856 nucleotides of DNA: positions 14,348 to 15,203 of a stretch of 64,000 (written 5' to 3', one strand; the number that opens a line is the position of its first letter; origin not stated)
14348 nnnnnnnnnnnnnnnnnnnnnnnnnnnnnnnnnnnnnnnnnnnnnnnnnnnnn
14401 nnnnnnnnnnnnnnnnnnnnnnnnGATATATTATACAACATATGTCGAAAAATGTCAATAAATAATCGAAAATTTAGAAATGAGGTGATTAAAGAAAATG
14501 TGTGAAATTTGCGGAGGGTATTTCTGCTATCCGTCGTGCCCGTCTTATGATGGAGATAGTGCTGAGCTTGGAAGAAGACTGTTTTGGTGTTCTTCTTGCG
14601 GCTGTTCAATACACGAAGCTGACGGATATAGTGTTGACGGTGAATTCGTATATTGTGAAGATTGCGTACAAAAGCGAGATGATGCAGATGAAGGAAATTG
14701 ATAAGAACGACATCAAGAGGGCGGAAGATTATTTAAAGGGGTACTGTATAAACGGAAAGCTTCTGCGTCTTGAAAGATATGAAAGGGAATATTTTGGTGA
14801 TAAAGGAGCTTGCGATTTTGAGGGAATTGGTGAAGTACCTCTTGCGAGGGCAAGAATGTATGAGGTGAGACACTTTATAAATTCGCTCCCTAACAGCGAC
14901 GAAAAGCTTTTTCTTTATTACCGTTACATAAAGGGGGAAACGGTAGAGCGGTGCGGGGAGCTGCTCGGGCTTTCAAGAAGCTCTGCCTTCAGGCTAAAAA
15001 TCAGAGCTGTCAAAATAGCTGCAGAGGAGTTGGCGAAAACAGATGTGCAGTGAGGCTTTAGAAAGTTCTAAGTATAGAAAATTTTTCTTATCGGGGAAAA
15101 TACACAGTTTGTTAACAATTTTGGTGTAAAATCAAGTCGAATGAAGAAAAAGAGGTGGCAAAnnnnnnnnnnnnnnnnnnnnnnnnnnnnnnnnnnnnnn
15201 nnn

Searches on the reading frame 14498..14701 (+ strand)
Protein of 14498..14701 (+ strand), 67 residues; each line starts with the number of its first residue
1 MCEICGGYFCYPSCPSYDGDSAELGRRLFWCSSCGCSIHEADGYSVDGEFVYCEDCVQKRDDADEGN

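Call 5: search_protein_families(library=pfam, proteins=[window:14498-14701:+], max_evalue=0.01)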
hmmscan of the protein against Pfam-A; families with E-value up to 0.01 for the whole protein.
window:14498-14701:+ (67 aa): 1 family
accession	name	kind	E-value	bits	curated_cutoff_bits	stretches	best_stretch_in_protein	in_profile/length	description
PF00412.28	LIM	-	0.0033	18.1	22.9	1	29-59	27-56/58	LIM domain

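Call 16: search_protein_families(library=ncbifam, proteins=[window:14498-14701:+], max_evalue=1)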
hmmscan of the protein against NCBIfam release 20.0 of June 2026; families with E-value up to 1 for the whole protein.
window:14498-14701:+ (67 aa): 3 families
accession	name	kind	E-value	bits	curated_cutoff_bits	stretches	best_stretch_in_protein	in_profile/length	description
NF008243.0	PRK11019.1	equivalog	0.061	13.7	96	1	25-64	33-71/88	DksA/TraR family C4-type zinc finger protein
NF001646.0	PRK00420.1-3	equivalog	0.11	12.8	117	1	30-60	22-46/117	hypothetical protein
NF041070.1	carrier_LysW_Arch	domain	0.95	9.6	75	1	31-58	5-31/57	alpha-aminoadipate/glutamate carrier protein LysW/ArgW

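Call 17: search_protein_families(library=phrogs, proteins=[window:14498-14701:+], max_evalue=0.1)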
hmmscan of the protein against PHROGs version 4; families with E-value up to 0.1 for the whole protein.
window:14498-14701:+ (67 aa): 2 families
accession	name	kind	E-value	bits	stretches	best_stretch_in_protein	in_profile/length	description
phrog_5259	-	unknown function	0.0044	17.8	1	26-57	8-42/70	-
phrog_10625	-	unknown function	0.0046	18.2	1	31-58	24-51/59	-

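Call 53: find_homologous_proteins(query=window:14498-14701:+, max_evalue=0.01)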
Query window:14498-14701:+ (67 aa): 11 proteins with E <= 0.01 among 11 candidates.
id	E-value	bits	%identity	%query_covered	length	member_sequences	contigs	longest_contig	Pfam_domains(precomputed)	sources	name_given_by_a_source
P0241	6.8e-31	123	80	97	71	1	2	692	-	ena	-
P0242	2.6e-27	112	75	97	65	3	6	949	-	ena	-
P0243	7.3e-26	107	75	97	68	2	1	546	-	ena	-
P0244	1.2e-17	81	57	100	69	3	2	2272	-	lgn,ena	-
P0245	2.1e-17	80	64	87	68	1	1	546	-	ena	-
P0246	2.0e-16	77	53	96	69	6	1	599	-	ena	-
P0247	4.4e-16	76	59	88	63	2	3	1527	-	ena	-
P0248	2.7e-14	70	56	88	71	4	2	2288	-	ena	-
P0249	4.2e-14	70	60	82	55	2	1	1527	-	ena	-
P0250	1.2e-13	68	61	84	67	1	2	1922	-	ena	-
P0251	2.3e-13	68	63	84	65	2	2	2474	-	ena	-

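Call 62: predict_structure(alignment_id=A4)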
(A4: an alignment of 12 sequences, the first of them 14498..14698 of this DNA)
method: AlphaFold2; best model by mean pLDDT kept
length: 67 residues; sequences in the alignment: 12
mean_pLDDT: 67.2   pTM: 0.52
mean pLDDT of the five models: 67.2, 65.6, 65.5, 65.5, 61.9
residues with pLDDT >= 90: 0; 70-90: 29; 50-70: 32; < 50: 6
segments of 3 or more residues with pLDDT < 50: 1-3
pLDDT, mean of each block of 10 residues (from residue 1): 51 63 64 79 72 81 57
secondary structure, 60 per line:
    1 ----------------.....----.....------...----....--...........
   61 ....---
elements in order: E17-21 E26-30 E37-39 E44-47 E50-53 H54-64

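Call 65: fold_search(model_id=the predicted structure, library=pdb)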
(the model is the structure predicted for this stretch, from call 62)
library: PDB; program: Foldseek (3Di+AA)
matches with E <= 10: 136; with E <= 0.001: 0
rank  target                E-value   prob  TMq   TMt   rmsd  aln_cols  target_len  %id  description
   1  2ds8_B                2.5e-01  0.94  0.46  0.68   2.8        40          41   30  Structure of the ZBD-XB complex (released 2007-02-13)
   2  2ds6_A                3.5e-01  0.87  0.44  0.63   2.7        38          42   32  Structure of the ZBD in the tetragonal crystal form (released 2007-02-13)
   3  2ds5_B                4.5e-01  0.84  0.44  0.61   2.7        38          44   32  Structure of the ZBD in the orthorhomibic crystal from (released 2007-02-13)
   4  4kfz_B                5.5e-01  0.85  0.44  0.22   1.8        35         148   17  Crystal structure of LMO2 and anti-LMO2 VH complex (released 2014-01-22)
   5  4kfz_A                6.3e-01  0.85  0.44  0.22   1.8        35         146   17  Crystal structure of LMO2 and anti-LMO2 VH complex (released 2014-01-22)
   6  2ds5_A                6.3e-01  0.75  0.44  0.62   2.7        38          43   32  Structure of the ZBD in the orthorhomibic crystal from (released 2007-02-13)
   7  7d2s_B                7.7e-01  0.84  0.43  0.41   1.1        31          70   22  Crystal structure of Rsu1/PINCH1_LIM5C complex (released 2021-02-24)
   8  7d2t_B                7.7e-01  0.84  0.43  0.23   1.1        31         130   22  Crystal structure of Rsu1/PINCH1_LIM45C complex (released 2021-02-24)
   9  1zbd_B                7.7e-01  0.72  0.49  0.28   2.6        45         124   16  STRUCTURAL BASIS OF RAB EFFECTOR SPECIFICITY: CRYSTAL STRUCTURE OF THE SMALL G PROTEIN RAB3A COMPLEXED WITH THE EFFECT (released 1999-04-02)
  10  7ae5_e                8.2e-01  0.12  0.30  0.31   7.8        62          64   16  Structure of Sedimentibacter hydroxybenzoicus vanillic acid decarboxylase (ShVdcCD) in open form (released 2021-08-25)
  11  2ds7                  1.0e+00  0.66  0.44  0.65   2.7        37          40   30  Structure of the ZBD in the hexagonal crystal form (released 2007-02-13)
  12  9fqr_Ij               1.1e+00  0.35  0.39  0.06   2.6        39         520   18  96-nm repeat of axonemal doublet microtubules from bovine sperm (released 2025-03-26)
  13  2xjz_D                1.2e+00  0.63  0.42  0.23   2.0        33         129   18  Crystal structure of the LMO2:LDB1-LID complex, C2 crystal form (released 2010-07-21)
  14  9e5c_0q               1.2e+00  0.21  0.33  0.24   5.6        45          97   29  Cryo-EM structure of 96 nm repeat of microtubule doublet from T. brucei flagellum (released 2025-03-12)
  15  7lt9_B                1.3e+00  0.57  0.43  0.23   3.9        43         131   14  Crystal structure of Ras suppressor-1 in complex with PINCH-1 LIM4-5 domains (released 2021-04-28)
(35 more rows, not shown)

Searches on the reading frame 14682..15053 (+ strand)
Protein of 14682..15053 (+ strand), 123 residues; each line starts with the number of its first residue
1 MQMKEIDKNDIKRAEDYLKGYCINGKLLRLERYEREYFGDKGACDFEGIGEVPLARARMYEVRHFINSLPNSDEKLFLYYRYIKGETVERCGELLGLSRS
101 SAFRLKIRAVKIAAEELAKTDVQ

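Call 5: search_protein_families(library=pfam, proteins=[window:14682-15053:+], max_evalue=0.01)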
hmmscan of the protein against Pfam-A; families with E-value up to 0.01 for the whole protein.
window:14682-15053:+ (123 aa): 2 families
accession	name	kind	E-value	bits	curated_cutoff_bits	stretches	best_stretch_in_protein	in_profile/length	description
PF07374.17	DUF1492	-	0.0021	18.6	21.5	1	58-111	44-97/100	Protein of unknown function (DUF1492)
PF04545.22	Sigma70_r4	-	0.0032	17.4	24.1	1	72-110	7-45/50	Sigma-70, region 4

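Call 16: search_protein_families(library=ncbifam, proteins=[window:14682-15053:+], max_evalue=1)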
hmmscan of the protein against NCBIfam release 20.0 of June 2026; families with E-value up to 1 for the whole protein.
window:14682-15053:+ (123 aa): 4 families
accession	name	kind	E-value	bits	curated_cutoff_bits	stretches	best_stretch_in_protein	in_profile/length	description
TIGR02937.1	sigma70-ECF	superfamily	0.0062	16.2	42.9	1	60-112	109-160/165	sigma-70 family RNA polymerase sigma factor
TIGR02980.1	SigBFG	subfamily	0.0077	15.9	234.35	1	60-112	170-221/227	SigB/SigF/SigG family RNA polymerase sigma factor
TIGR02885.1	spore_sigF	equivalog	0.12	12.2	321.45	1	62-113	177-227/231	RNA polymerase sporulation sigma factor SigF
TIGR02941.1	Sigma_B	equivalog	0.15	11.5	315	1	69-112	205-248/255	RNA polymerase sigma factor SigB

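Call 17: search_protein_families(library=phrogs, proteins=[window:14682-15053:+], max_evalue=0.1)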
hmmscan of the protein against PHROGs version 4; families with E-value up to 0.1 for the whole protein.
window:14682-15053:+ (123 aa): 4 families
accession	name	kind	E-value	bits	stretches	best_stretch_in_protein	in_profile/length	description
phrog_36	-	transcription regulation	6e-12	46.6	1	57-121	128-191/220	transcriptional regulator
phrog_248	-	transcription regulation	4.7e-06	27.8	1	57-118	78-138/161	transcriptional activator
phrog_1740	-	transcription regulation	0.064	12.7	1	61-120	161-219/567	RNA polymerase sigma factor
phrog_21186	-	unknown function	0.096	13.9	0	63-110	41-90/106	-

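Call 21: find_homologous_proteins(query=window:14682-15053:+)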
Query window:14682-15053:+ (123 aa): 271 proteins with E <= 0.001 among 277 candidates; the best 120 are listed.
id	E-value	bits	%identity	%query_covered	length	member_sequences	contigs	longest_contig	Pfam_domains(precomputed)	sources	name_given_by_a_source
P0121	1.2e-74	266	100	100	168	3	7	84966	-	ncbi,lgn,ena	-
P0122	1.2e-57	211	81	98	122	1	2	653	-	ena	-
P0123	2.2e-57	210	83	98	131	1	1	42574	-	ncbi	-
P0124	7.6e-52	192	79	90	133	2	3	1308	-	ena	-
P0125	6.0e-51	189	76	94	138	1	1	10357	-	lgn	-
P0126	2.1e-50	188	78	91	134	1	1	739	-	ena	-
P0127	5.3e-50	186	77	93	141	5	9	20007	-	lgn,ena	-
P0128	6.1e-50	186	79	88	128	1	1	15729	-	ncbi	-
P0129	8.1e-50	186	77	94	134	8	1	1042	-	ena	-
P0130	1.3e-49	185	75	94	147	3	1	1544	-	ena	-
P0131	4.4e-49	183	76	92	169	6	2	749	-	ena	-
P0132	1.4e-48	182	70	98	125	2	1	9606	-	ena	-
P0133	1.9e-48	181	71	97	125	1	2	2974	-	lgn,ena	-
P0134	8.4e-48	179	75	93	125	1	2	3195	-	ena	-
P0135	1.2e-47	179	71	96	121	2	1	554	-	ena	-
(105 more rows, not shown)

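Call 22: search_solved_structures(query=window:14682-15053:+, max_evalue=1)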
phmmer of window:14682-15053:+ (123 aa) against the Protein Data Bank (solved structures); distinct sequences matched with E-value up to 1: 1.
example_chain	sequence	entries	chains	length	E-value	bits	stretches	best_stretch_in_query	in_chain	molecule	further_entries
2r1i_A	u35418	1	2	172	0.54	13.6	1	55-82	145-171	GCN5-related N-acetyltransferase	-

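Call 39: predict_structure(alignment_id=A2)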
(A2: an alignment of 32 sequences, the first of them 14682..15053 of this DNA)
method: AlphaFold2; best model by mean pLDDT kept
length: 123 residues; sequences in the alignment: 32
mean_pLDDT: 79.4   pTM: 0.72
mean pLDDT of the five models: 79.4, 79.3, 78.5, 77.9, 77.7
residues with pLDDT >= 90: 58; 70-90: 26; 50-70: 29; < 50: 10
segments of 3 or more residues with pLDDT < 50: 42-44
pLDDT, mean of each block of 10 residues (from residue 1): 66 88 60 53 51 77 93 96 91 96 96 91 61
secondary structure, 60 per line:
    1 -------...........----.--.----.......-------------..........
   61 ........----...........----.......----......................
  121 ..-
elements in order: H8-18 H31-37 H51-68 H73-83 H88-94 H99-122

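Call 44: fold_search(model_id=the predicted structure, library=pdb)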
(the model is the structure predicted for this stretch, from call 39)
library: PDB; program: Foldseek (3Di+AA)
matches with E <= 10: 229; with E <= 0.001: 0
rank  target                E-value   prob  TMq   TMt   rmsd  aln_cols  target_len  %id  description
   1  9a50_A                3.1e-02  1.00  0.43  0.22   8.6        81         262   23  Integrative model of RPSB-RPOC by crosslinking MS and deep learning (released 2024-09-18)
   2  6pfj_A                4.2e-02  0.99  0.42  0.24  15.2       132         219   17  Structure of S. venezuelae RsiG-WhiG-(ci-di-GMP) complex, P64 crystal form (released 2019-11-13)
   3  3vfz_A                6.6e-02  1.00  0.40  0.72   2.3        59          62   17  Crystal structure of -35 promoter binding domain of SigD of Mycobacterium tuberculosis (released 2013-02-13)
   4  3vep_D                7.3e-02  1.00  0.41  0.69   2.4        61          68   16  Crystal structure of SigD4 in complex with its negative regulator RsdA (released 2013-02-13)
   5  3vep_H                1.1e-01  1.00  0.41  0.66   2.3        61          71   16  Crystal structure of SigD4 in complex with its negative regulator RsdA (released 2013-02-13)
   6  6pfv_A                1.4e-01  0.96  0.43  0.25  15.4       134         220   17  Structure of S. venezuelae RisG-WhiG-c-di-GMP complex: orthorhombic crystal form (released 2019-11-13)
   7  1rp3_A                1.5e-01  0.98  0.44  0.26   9.3       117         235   18  Cocrystal structure of the flagellar sigma/anti-sigma complex, Sigma-28/FlgM (released 2004-04-06)
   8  3vep_A                1.6e-01  1.00  0.40  0.66   3.5        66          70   17  Crystal structure of SigD4 in complex with its negative regulator RsdA (released 2013-02-13)
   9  8x6g_H                2.0e-01  1.00  0.42  0.23   2.7        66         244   26  Cryo-EM structure of Staphylococcus aureus sigB-dependent RNAP-promoter open complex (released 2024-06-05)
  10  6dv9_F                2.2e-01  0.98  0.46  0.34  12.4        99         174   18  Crystal structure of Mycobacterium tuberculosis transcription initiation complex(ECF sigma factor L) containing 5nt RN (released 2019-02-20)
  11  1rp3_C                2.2e-01  0.97  0.42  0.25   7.0       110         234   17  Cocrystal structure of the flagellar sigma/anti-sigma complex, Sigma-28/FlgM (released 2004-04-06)
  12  9wsf_A                2.2e-01  0.91  0.44  0.26  14.5       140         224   20  Crystal structure of Sigma28/FlgM complex from Pseudomonas aeruginosa at 1.95 Angstrom resolution (released 2026-02-25)
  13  9n73_LY               2.4e-01  0.96  0.42  0.08   9.0       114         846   13  SSU processome maturation and disassembly, State G (released 2025-10-29)
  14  3hug_E                2.6e-01  0.98  0.36  0.55   4.4        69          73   13  Crystal structure of Mycobacterium tuberculosis anti-sigma factor RslA in complex with -35 promoter binding domain of  (released 2010-03-02)
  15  2h27_D                2.8e-01  0.99  0.40  0.66   3.4        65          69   17  Crystal Structure of Escherichia coli SigmaE Region 4 Bound to its-35 Element DNA (released 2006-08-22)
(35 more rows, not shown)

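Call 59: search_dna_similar(query=window:14682-15053:+, collection=phages, mode=protein, max_evalue=0.001, max_rows=10)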
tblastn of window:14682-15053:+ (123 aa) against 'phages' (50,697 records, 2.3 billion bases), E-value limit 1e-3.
No match.
